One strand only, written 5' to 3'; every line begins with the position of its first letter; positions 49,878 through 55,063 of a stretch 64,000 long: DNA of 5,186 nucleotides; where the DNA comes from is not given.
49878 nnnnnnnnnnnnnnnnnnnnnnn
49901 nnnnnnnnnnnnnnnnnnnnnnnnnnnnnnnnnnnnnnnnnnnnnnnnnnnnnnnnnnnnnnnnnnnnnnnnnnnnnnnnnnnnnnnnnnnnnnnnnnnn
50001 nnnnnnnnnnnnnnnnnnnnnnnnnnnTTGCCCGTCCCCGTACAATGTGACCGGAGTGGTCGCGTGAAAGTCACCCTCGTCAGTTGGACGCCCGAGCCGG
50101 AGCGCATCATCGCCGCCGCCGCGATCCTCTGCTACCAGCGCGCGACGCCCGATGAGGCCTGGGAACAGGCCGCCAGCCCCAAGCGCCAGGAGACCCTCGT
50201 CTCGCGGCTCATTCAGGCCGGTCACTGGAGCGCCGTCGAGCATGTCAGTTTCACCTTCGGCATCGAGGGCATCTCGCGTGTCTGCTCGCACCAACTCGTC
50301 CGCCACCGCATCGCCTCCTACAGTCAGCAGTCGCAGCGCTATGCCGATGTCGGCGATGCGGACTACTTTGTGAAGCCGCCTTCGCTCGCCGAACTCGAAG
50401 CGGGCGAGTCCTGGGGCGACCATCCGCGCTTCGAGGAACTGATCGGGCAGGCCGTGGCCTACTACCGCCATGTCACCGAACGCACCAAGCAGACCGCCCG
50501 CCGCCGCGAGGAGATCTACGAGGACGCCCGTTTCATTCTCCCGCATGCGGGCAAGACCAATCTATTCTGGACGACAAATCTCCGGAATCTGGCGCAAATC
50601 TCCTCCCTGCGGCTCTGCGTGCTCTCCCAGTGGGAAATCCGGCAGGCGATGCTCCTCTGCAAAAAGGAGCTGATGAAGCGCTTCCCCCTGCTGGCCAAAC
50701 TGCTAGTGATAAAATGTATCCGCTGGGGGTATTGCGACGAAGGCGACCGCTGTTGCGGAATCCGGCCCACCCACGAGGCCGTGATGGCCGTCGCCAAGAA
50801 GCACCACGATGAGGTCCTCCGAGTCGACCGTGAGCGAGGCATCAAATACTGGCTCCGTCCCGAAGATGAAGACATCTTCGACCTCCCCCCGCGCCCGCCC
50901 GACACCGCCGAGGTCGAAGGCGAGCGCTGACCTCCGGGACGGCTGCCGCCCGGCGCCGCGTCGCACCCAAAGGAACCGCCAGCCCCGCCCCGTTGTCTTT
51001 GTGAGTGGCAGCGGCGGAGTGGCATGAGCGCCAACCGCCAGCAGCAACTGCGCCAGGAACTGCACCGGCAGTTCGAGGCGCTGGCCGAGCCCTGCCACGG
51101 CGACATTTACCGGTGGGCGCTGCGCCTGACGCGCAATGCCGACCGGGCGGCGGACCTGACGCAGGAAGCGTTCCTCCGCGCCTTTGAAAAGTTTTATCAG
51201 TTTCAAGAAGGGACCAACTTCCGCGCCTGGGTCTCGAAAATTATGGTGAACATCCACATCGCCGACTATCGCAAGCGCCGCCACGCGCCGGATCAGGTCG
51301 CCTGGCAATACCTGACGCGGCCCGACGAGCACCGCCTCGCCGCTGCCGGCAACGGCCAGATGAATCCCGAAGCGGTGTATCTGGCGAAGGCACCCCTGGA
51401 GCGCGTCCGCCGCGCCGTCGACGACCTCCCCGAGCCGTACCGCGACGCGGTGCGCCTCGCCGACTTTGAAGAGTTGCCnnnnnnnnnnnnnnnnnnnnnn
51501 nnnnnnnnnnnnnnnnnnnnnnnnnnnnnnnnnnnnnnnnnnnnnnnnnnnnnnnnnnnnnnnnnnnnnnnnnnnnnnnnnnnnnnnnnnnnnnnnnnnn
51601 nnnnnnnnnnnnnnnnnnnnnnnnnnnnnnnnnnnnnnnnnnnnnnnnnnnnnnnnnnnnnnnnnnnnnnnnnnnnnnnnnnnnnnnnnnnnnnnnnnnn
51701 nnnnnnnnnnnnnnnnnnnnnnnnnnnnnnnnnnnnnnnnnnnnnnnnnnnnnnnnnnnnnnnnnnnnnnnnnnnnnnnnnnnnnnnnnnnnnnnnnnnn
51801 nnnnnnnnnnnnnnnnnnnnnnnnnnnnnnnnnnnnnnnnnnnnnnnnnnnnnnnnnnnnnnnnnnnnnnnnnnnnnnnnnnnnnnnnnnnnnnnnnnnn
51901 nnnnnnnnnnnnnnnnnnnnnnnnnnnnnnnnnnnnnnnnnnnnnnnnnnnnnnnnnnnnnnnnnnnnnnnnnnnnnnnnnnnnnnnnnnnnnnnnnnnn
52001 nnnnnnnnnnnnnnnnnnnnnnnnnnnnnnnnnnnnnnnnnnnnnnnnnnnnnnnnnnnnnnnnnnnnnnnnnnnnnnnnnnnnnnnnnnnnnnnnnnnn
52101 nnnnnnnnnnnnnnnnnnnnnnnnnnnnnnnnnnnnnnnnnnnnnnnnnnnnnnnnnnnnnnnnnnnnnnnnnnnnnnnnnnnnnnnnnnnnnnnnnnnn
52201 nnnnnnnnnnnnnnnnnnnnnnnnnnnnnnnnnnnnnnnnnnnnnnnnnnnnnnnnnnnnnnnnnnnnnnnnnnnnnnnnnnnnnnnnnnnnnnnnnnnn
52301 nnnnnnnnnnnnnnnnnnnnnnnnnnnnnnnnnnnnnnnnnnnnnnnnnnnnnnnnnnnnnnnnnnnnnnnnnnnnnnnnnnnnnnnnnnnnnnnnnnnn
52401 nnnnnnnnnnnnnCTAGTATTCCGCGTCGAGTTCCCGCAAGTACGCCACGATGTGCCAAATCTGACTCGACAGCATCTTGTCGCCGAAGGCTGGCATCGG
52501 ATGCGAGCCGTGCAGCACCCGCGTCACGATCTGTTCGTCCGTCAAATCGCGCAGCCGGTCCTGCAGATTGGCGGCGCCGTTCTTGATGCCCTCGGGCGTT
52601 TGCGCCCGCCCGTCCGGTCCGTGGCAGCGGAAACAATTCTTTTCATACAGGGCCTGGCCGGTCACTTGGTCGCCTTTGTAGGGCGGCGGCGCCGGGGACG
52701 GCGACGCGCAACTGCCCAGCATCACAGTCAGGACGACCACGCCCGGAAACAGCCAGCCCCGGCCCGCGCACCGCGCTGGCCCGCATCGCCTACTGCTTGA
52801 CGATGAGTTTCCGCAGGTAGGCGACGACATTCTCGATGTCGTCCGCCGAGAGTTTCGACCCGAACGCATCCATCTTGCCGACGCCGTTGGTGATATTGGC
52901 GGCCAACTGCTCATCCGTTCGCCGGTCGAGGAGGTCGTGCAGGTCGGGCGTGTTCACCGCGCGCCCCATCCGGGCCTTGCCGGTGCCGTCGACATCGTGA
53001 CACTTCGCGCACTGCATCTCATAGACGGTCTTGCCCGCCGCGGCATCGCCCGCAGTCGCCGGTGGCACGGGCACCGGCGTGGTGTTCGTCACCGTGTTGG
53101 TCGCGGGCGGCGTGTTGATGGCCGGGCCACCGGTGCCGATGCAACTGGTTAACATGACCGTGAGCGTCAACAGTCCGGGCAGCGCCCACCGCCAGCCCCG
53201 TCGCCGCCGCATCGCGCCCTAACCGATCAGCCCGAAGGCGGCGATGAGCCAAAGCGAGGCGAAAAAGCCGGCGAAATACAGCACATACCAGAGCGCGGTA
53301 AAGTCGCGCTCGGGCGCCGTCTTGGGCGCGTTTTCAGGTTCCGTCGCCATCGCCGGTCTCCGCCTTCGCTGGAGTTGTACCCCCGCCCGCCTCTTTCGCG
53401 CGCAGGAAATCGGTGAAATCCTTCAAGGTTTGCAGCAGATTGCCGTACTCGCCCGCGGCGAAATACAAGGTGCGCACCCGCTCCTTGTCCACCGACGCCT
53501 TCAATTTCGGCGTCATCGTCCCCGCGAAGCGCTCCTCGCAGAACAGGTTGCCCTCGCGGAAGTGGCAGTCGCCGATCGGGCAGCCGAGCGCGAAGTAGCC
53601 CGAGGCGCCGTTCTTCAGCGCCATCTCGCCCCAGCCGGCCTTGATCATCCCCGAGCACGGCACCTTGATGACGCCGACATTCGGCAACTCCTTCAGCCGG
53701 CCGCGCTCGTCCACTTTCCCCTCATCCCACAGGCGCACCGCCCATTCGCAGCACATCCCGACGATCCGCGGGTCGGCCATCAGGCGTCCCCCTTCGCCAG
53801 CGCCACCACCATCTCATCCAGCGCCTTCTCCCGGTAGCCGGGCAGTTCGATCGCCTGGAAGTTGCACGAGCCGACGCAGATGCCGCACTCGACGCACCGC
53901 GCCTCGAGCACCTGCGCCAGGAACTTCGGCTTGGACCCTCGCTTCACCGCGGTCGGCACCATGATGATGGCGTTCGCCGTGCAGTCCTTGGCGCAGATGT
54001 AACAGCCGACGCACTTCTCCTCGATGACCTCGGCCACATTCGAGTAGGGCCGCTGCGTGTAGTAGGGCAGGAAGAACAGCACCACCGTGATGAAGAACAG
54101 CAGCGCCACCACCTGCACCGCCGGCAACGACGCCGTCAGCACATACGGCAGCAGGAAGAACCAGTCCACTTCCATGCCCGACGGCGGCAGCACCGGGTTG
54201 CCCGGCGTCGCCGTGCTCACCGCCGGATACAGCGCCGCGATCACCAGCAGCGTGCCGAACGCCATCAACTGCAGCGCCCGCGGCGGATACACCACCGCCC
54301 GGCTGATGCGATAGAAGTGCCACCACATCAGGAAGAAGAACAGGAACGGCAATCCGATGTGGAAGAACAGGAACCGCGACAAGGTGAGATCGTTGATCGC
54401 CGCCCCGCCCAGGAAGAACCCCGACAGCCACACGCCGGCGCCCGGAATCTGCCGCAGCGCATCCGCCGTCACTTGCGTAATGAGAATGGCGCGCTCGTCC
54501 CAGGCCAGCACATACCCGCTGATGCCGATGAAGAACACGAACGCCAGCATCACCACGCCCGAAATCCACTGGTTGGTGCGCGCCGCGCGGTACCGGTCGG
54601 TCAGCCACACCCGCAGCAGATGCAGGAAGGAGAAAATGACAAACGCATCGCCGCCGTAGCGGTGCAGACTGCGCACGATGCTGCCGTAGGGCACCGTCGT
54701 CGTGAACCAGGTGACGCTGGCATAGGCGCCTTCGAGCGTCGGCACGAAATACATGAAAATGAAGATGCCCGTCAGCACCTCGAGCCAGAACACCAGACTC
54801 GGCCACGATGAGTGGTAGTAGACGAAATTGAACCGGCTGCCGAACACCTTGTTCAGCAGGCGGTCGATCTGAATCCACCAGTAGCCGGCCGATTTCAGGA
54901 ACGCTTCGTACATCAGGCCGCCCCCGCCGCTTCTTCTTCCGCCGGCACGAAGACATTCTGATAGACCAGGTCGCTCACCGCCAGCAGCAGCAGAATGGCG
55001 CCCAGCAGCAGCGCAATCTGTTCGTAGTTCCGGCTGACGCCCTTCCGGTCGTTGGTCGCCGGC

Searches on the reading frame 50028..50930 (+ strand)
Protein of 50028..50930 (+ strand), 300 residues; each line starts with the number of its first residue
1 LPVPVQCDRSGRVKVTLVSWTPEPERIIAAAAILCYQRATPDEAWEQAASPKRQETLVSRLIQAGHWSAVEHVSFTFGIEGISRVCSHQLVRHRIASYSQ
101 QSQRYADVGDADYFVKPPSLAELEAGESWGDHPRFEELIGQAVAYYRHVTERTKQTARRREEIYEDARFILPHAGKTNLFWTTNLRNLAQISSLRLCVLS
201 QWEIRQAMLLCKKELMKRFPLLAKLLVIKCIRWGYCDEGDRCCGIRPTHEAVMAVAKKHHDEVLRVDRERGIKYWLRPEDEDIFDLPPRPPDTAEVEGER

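Call 48: search_protein_families(library=pfam, proteins=[window:50028-50930:+], max_evalue=0.00001)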
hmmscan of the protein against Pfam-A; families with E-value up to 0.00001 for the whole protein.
window:50028-50930:+ (300 aa): 1 family
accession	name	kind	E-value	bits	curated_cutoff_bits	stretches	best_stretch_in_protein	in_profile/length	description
PF02511.20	Thy1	-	9.7e-56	189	24.8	1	16-220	1-190/191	Thymidylate synthase complementing protein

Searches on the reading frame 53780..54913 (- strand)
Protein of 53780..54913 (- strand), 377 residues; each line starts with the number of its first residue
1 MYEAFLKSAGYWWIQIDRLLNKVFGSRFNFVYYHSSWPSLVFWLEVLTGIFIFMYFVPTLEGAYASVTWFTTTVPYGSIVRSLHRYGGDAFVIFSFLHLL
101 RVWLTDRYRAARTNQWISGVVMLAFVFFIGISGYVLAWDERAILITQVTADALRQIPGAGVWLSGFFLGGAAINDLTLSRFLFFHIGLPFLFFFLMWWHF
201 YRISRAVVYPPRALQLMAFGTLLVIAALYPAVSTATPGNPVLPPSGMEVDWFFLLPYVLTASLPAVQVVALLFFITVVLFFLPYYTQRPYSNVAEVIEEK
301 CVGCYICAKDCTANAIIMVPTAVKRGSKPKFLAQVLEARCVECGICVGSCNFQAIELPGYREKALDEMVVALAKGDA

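Call 48: search_protein_families(library=pfam, proteins=[window:53780-54913:-], max_evalue=0.00001)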
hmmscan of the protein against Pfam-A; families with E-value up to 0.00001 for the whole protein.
window:53780-54913:- (377 aa): 7 families
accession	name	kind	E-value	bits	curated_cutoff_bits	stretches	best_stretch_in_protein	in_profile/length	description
PF00033.24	Cytochrome_B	-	2.4e-30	106.2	27.2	1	25-204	7-186/189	Cytochrome b/b6/petB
PF13631.11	Cytochrom_B_N_2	-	1.6e-20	74.2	27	1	90-212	2-125/169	Cytochrome b(N-terminal)/b6/petB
PF14697.11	Fer4_21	-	6.8e-07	29.8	35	0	292-318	32-59/59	4Fe-4S dicluster domain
PF12837.12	Fer4_6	-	1.2e-06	28.6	25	0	293-316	1-24/24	4Fe-4S binding domain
PF00037.32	Fer4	-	2.8e-06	27.3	21.1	0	295-316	2-23/24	4Fe-4S binding domain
PF12838.12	Fer4_7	-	3.4e-06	27.9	27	0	300-354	1-52/52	4Fe-4S dicluster domain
PF13187.11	Fer4_9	-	6.1e-06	26.6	27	1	300-355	1-52/52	4Fe-4S dicluster domain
